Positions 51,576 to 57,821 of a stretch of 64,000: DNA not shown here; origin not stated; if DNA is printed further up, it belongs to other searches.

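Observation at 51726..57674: Single T9SS cargo fusing a GH123-like (DUF4091) region to a GH33 sialidase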

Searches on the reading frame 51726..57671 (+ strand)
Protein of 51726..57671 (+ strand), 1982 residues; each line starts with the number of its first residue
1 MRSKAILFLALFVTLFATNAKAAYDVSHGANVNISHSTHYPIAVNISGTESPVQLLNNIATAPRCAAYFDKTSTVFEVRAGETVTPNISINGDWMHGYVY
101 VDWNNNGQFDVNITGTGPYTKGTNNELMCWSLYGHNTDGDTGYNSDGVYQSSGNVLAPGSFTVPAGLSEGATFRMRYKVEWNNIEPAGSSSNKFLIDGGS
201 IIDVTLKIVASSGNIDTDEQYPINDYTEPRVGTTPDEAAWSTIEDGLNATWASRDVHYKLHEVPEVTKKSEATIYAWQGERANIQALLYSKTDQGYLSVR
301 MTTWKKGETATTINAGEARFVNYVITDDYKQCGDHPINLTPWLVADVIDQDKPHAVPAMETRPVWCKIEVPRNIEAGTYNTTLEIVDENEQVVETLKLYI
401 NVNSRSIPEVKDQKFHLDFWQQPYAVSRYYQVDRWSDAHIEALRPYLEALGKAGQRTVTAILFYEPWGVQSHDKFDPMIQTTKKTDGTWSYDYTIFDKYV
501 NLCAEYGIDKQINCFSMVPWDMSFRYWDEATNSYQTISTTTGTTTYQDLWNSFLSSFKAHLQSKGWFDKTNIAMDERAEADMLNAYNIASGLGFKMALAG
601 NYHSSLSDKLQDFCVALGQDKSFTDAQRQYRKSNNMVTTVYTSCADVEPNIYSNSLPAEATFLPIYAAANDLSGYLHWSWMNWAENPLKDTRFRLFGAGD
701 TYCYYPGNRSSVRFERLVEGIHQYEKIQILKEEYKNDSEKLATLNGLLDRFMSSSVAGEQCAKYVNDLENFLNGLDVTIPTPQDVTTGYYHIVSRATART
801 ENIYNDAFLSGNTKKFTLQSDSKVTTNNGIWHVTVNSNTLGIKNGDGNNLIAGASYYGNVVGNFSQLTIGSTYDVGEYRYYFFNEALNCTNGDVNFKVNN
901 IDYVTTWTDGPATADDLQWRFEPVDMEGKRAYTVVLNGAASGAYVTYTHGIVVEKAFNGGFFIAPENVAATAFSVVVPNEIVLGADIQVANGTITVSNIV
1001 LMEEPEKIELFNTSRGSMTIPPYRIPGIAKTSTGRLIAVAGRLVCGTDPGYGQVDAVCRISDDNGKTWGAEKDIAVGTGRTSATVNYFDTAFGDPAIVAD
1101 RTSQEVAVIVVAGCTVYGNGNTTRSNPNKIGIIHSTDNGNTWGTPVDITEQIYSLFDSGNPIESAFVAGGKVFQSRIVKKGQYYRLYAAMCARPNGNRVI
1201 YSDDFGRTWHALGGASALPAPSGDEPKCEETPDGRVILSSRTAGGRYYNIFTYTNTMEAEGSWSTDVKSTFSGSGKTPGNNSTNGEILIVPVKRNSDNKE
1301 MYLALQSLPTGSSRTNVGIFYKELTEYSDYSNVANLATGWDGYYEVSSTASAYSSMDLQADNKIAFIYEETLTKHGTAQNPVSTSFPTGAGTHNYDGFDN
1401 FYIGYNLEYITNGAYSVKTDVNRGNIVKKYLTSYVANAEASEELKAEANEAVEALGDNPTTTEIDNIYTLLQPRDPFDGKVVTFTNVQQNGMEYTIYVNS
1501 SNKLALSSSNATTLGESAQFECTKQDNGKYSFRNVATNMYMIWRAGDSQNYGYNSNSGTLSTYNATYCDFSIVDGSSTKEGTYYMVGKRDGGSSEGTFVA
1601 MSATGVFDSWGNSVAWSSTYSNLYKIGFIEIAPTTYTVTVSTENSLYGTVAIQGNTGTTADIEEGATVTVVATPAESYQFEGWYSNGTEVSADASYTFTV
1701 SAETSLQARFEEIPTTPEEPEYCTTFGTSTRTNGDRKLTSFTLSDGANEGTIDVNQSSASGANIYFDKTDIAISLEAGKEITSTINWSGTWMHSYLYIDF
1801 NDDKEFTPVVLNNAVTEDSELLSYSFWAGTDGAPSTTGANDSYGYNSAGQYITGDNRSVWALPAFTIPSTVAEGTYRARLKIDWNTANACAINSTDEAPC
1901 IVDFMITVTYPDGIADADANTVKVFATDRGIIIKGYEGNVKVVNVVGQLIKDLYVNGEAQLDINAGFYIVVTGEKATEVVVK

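Call 4: search_protein_families(library=pfam, proteins=[window:51726-57671:+], max_evalue=1)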
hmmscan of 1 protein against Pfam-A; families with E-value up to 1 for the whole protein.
window:51726-57671:+ (1982 aa): 11 families
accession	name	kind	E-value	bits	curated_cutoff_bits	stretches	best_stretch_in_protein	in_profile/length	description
PF13320.12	GH123_cat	-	4.8e-93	312.5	23.1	1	420-730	1-324/324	Glycoside hydrolase 123, catalytic domain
PF22680.2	Glyco_hydro_123_N_2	-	1.6e-34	119.2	27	1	251-385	1-140/142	Glycoside hydrolase 123 N-terminal domain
PF18998.6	Flg_new_2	-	1.3e-10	41.5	23.6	1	1639-1713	2-72/73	Divergent InlB B-repeat domain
PF20009.4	GEVED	-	2.2e-08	35.2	24.4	2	98-189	3-66/78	GEVED domain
PF13088.12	BNR_2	-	2.5e-05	24.2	31.4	1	1046-1267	10-202/277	BNR repeat-like domain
PF02012.26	BNR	-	0.00083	19.4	27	1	1200-1211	1-12/12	BNR/Asp-box repeat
PF15418.12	DUF4625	-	0.0023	18.6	27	0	365-389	94-118/131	Domain of unknown function (DUF4625)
PF16820.11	PKD_3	-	0.0076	16.5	26.3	1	1683-1711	37-65/68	PKD-like domain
PF17320.7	DUF5363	-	0.084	13.1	25.8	1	495-519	12-35/54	Family of unknown function (DUF5363)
PF08535.16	KorB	-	0.19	12.2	22.3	1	611-648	7-46/89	KorB domain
PF01835.25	MG2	-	0.2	12.4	32.8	0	773-808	59-94/96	MG2 domain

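Call 5: search_solved_structures(query=window:51726-57671:+, max_evalue=0.01, show_alignments=2)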
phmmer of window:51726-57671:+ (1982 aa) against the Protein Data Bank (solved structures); distinct sequences matched with E-value up to 0.01: 33.
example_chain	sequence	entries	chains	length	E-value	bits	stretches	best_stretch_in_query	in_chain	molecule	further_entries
5l7r_A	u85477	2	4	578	3.7e-123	415.2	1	235-753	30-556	glycoside hydrolase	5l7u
5l7v_A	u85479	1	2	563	3.8e-123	415.2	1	236-753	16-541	glycoside hydrolase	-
10qf_A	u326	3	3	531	1.8e-62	214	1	1022-1371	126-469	exo-alpha-sialidase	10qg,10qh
5fqe_A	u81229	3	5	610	5.9e-62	212.3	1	246-742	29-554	BETA-N-ACETYLGALACTOSAMINIDASE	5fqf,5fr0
10qi_A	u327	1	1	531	4.2e-61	209.5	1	1021-1371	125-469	exo-alpha-sialidase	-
5fqg_A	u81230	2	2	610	7e-61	208.7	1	246-742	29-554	BETA-N-ACETYLGALACTOSAMINIDASE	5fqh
8feb_A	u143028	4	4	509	4.1e-22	80.2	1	1022-1370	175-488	Sialidase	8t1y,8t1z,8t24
8t26_A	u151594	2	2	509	5.8e-22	79.7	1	1022-1370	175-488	Sialidase, putative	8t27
8gn6_C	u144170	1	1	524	5.9e-22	79.7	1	1022-1370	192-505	Sialidase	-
8gn6_A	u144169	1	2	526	6e-22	79.7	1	1022-1370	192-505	Sialidase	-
1eur_A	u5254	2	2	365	8e-14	52.7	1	1016-1248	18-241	SIALIDASE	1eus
7lbu_A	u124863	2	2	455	2.9e-11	44.2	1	1023-1244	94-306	Exo-alpha-sialidase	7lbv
8k2j_A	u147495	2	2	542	1.5e-10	41.9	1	264-744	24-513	Oligosaccharide/Monosaccharide-releasing beta-N-acetylgalactosaminidase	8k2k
5kky_A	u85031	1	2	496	9.9e-10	39.1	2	1006-1073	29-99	Sialidase A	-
2ya4_A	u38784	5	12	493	1.2e-09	38.9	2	1006-1073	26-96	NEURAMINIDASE A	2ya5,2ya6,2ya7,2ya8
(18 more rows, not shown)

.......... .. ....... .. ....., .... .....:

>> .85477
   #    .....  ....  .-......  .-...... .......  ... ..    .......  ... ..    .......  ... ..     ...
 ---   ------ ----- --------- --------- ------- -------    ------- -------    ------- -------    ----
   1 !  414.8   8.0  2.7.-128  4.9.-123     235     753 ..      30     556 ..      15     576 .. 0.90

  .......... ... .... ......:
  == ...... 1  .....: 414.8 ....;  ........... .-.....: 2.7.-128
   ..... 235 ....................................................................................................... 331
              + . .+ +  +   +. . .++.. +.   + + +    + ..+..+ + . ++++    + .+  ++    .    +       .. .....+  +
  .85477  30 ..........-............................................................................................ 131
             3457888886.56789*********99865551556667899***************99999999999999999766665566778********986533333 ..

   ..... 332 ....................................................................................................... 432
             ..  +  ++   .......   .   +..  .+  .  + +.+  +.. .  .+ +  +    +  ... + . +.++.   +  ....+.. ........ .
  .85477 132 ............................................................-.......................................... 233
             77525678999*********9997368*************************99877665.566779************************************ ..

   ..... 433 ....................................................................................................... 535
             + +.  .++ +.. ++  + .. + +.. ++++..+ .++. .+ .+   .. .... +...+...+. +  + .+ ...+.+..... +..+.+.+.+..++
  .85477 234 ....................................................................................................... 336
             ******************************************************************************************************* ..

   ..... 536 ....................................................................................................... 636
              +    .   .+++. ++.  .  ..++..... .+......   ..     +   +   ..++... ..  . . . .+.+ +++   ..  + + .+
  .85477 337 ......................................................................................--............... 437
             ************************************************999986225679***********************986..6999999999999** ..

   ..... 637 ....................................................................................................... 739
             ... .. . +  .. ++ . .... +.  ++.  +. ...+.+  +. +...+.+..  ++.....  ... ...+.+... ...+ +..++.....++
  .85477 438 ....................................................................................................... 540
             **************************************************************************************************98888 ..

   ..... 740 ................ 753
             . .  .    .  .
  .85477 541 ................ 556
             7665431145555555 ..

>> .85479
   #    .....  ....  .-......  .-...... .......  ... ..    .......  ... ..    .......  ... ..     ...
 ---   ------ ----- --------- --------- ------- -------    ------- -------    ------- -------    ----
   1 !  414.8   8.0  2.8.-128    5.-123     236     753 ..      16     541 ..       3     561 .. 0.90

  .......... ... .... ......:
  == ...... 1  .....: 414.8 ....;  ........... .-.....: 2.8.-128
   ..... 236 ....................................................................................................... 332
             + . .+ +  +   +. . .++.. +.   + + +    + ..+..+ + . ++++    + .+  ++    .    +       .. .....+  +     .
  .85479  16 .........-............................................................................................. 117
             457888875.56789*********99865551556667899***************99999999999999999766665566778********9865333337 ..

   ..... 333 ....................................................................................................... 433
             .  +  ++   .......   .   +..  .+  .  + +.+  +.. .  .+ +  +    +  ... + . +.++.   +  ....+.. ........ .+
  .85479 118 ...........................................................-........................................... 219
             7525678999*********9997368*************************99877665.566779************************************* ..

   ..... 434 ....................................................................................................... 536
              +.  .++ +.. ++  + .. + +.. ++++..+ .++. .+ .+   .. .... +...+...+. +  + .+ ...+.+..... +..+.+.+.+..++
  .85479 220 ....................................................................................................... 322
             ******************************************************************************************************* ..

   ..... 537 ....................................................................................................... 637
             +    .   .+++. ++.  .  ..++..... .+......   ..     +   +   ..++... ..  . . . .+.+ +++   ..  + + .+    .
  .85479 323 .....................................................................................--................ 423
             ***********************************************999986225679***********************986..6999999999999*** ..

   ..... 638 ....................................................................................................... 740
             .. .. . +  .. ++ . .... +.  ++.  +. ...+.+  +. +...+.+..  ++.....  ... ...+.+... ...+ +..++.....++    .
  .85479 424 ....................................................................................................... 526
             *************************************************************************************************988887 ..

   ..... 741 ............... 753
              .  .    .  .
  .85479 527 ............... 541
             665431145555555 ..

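Call 6: search_protein_families(library=ncbifam, proteins=[window:51726-57671:+], max_evalue=0.1)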
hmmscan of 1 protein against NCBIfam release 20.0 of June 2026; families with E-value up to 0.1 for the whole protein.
window:51726-57671:+ (1982 aa): 2 families
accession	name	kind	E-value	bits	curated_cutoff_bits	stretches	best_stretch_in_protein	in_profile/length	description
NF052328.1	NeuramTDE0471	equivalog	2.8e-78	264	900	1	1008-1376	125-480/538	neuraminidase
NF045728.1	glycosyl_F510_1955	equivalog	0.033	13.5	175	0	1123-1142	65-84/246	F510_1955 family glycosylhydrolase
